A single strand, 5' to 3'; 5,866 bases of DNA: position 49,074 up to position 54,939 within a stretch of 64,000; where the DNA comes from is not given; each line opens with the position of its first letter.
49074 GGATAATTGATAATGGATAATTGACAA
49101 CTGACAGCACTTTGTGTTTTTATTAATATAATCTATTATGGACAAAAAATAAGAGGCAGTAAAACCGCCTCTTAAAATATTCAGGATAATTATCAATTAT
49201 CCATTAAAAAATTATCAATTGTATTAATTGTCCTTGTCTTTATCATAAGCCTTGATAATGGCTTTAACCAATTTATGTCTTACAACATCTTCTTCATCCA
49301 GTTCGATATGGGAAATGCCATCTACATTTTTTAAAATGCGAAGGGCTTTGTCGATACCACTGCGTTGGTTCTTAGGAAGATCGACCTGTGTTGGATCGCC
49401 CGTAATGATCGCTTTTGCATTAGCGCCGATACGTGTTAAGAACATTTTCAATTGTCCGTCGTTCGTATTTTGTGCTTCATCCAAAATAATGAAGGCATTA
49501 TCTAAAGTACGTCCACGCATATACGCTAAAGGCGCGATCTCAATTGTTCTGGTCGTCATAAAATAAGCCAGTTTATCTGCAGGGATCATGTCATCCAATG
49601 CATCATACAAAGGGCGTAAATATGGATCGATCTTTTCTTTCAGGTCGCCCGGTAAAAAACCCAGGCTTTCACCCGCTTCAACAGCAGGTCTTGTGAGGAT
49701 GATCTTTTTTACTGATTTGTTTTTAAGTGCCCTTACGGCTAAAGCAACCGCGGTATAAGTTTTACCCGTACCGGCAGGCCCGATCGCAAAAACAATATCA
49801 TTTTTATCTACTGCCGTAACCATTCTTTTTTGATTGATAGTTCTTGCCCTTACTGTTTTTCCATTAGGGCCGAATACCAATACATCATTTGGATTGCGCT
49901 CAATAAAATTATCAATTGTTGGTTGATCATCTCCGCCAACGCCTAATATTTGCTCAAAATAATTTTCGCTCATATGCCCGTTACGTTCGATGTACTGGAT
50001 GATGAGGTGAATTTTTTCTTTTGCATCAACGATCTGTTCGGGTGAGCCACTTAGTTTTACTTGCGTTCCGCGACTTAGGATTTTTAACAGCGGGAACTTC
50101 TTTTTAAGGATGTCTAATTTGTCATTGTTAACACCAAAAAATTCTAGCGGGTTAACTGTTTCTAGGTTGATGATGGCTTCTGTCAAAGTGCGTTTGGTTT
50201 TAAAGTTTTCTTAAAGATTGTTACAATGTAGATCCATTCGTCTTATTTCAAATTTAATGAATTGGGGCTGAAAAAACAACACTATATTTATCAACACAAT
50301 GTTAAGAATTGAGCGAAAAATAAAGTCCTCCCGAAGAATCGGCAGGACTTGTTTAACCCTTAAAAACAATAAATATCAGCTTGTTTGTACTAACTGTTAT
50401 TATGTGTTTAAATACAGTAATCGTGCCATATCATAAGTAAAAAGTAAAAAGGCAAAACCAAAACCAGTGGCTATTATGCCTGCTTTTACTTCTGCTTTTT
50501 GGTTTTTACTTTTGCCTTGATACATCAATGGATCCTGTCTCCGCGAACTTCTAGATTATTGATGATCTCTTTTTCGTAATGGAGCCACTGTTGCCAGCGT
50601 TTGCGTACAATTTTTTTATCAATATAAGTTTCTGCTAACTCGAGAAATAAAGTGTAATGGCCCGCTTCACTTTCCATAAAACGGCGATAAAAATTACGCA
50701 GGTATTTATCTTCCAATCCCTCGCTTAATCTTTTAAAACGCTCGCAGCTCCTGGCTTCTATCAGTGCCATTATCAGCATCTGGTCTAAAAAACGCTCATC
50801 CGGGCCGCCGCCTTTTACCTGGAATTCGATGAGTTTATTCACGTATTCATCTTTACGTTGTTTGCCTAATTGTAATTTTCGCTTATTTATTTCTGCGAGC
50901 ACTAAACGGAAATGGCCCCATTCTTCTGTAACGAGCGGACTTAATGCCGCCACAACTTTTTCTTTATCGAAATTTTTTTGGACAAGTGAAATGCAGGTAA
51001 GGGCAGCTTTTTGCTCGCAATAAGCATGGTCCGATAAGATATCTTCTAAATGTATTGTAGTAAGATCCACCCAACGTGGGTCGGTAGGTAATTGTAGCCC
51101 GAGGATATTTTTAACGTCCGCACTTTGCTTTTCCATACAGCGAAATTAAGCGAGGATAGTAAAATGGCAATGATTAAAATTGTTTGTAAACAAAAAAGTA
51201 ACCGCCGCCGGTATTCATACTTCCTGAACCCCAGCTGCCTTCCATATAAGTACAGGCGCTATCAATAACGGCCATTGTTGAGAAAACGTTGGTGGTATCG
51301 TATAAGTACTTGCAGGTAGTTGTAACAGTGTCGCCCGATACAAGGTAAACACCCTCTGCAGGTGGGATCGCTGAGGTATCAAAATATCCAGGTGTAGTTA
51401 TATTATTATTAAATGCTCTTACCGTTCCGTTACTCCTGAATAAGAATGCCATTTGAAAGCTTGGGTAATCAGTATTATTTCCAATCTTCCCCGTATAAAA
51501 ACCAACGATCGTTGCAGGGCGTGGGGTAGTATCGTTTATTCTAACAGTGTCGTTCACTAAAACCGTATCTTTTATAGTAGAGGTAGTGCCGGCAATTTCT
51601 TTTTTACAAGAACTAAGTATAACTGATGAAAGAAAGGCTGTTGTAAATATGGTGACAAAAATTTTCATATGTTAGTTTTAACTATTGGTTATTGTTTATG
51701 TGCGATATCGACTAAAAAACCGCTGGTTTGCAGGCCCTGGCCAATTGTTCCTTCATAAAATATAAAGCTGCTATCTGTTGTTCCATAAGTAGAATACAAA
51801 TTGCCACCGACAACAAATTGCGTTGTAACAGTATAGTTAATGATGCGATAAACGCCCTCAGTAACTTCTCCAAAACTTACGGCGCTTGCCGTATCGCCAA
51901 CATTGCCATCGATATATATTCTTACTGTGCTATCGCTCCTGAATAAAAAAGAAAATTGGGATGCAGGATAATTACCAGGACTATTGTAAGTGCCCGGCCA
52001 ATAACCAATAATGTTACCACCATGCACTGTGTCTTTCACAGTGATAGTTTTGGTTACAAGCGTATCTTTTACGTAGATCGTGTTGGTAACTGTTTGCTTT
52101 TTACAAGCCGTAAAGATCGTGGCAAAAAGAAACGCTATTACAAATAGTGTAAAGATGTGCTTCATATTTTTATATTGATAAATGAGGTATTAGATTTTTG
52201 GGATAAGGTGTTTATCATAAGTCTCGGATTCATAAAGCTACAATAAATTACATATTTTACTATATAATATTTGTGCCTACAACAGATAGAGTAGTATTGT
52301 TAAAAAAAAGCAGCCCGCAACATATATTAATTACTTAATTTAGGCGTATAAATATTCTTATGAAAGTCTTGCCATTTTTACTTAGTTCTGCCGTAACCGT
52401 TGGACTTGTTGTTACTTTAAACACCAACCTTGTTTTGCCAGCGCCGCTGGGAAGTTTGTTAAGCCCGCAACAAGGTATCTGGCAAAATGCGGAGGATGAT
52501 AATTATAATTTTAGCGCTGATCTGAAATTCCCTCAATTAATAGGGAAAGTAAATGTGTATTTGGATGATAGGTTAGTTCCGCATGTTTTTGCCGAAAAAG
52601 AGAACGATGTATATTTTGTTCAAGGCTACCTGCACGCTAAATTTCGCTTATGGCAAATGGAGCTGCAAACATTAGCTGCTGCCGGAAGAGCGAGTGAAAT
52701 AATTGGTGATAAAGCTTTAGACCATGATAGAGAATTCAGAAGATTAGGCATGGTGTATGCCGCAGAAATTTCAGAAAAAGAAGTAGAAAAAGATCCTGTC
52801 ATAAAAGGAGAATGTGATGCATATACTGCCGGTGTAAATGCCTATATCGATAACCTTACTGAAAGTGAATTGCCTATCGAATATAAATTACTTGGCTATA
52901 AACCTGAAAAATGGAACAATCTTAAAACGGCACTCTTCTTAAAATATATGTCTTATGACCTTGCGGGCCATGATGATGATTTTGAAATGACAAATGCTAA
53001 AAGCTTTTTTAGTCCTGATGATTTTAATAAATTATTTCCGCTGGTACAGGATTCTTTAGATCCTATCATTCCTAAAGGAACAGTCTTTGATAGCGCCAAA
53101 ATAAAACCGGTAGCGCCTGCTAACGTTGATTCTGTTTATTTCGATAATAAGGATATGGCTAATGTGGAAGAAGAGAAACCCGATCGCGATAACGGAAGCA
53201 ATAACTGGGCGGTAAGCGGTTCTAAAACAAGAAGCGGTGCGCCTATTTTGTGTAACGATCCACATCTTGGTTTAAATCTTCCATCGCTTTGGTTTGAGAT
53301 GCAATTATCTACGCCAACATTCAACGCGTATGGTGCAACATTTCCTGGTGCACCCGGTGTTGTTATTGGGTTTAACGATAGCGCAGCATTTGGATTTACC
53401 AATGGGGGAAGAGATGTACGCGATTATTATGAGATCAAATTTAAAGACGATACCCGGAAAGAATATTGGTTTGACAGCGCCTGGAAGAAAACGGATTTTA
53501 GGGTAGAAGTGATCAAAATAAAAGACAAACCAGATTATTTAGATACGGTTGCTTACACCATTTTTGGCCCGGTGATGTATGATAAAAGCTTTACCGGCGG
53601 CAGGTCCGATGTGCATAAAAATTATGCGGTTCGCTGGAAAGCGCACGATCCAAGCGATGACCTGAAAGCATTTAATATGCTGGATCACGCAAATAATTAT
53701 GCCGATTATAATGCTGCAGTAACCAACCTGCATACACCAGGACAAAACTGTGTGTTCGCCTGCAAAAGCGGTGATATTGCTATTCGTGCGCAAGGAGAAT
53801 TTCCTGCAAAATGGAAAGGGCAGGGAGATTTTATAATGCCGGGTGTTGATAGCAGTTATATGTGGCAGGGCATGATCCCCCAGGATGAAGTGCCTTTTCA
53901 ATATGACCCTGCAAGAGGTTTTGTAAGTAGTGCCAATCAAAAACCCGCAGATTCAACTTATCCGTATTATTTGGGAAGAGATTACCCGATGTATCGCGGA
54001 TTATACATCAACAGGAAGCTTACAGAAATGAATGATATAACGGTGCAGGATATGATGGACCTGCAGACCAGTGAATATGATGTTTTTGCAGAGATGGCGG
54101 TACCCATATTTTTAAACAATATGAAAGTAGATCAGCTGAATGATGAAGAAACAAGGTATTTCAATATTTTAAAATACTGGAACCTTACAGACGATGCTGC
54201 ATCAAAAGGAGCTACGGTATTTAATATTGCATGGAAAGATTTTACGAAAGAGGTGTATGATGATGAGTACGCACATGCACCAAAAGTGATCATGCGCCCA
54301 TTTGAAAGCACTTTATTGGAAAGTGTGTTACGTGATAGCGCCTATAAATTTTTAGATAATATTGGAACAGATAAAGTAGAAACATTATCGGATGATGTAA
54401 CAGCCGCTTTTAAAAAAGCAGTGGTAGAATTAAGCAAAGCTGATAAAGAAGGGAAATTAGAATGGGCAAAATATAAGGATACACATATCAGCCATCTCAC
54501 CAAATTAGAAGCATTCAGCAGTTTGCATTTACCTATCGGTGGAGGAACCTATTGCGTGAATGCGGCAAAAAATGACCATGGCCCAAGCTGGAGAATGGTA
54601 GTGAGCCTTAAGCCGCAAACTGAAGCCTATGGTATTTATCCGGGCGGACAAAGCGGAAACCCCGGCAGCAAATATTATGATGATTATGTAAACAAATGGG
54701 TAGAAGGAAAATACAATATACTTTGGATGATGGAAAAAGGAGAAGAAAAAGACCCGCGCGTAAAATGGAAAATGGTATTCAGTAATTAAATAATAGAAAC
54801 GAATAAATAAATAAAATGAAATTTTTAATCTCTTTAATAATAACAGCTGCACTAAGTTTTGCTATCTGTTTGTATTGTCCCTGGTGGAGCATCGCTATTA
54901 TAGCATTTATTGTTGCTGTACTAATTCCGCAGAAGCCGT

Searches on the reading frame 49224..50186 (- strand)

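Call 59: search_protein_families(library=pfam, proteins=[window:49224-50186:-], max_evalue=0.00001)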
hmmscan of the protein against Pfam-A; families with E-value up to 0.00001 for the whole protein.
window:49224-50186:- (320 aa): 4 families
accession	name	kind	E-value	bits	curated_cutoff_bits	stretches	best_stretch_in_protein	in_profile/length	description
PF02562.22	PhoH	-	1.2e-94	316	27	1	112-315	2-205/205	PhoH-like protein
PF13604.12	AAA_30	-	1.3e-09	38.5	27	1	118-269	5-129/191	AAA domain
PF13245.12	AAA_19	-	5.2e-09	36.8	25.1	1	119-268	1-129/134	AAA domain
PF00580.27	UvrD-helicase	-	4.7e-06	26.9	23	0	232-267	215-250/271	UvrD/REP helicase N-terminal domain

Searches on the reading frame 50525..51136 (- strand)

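Call 59: search_protein_families(library=pfam, proteins=[window:50525-51136:-], max_evalue=0.00001)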
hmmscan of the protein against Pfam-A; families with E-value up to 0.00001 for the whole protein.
window:50525-51136:- (203 aa): 1 family
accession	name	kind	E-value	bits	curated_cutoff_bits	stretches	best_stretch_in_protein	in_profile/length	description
PF06175.17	MiaE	-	7.3e-40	137.3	27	1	14-196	10-192/199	tRNA-(MS[2]IO[6]A)-hydroxylase (MiaE)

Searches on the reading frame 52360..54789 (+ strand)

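Call 59: search_protein_families(library=pfam, proteins=[window:52360-54789:+], max_evalue=0.00001)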
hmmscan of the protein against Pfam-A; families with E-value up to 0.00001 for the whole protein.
window:52360-54789:+ (809 aa): 1 family
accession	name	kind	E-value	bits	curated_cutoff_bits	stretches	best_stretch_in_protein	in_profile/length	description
PF01804.23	Penicil_amidase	-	1.5e-192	642.7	21.3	1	63-793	1-671/675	Penicillin amidase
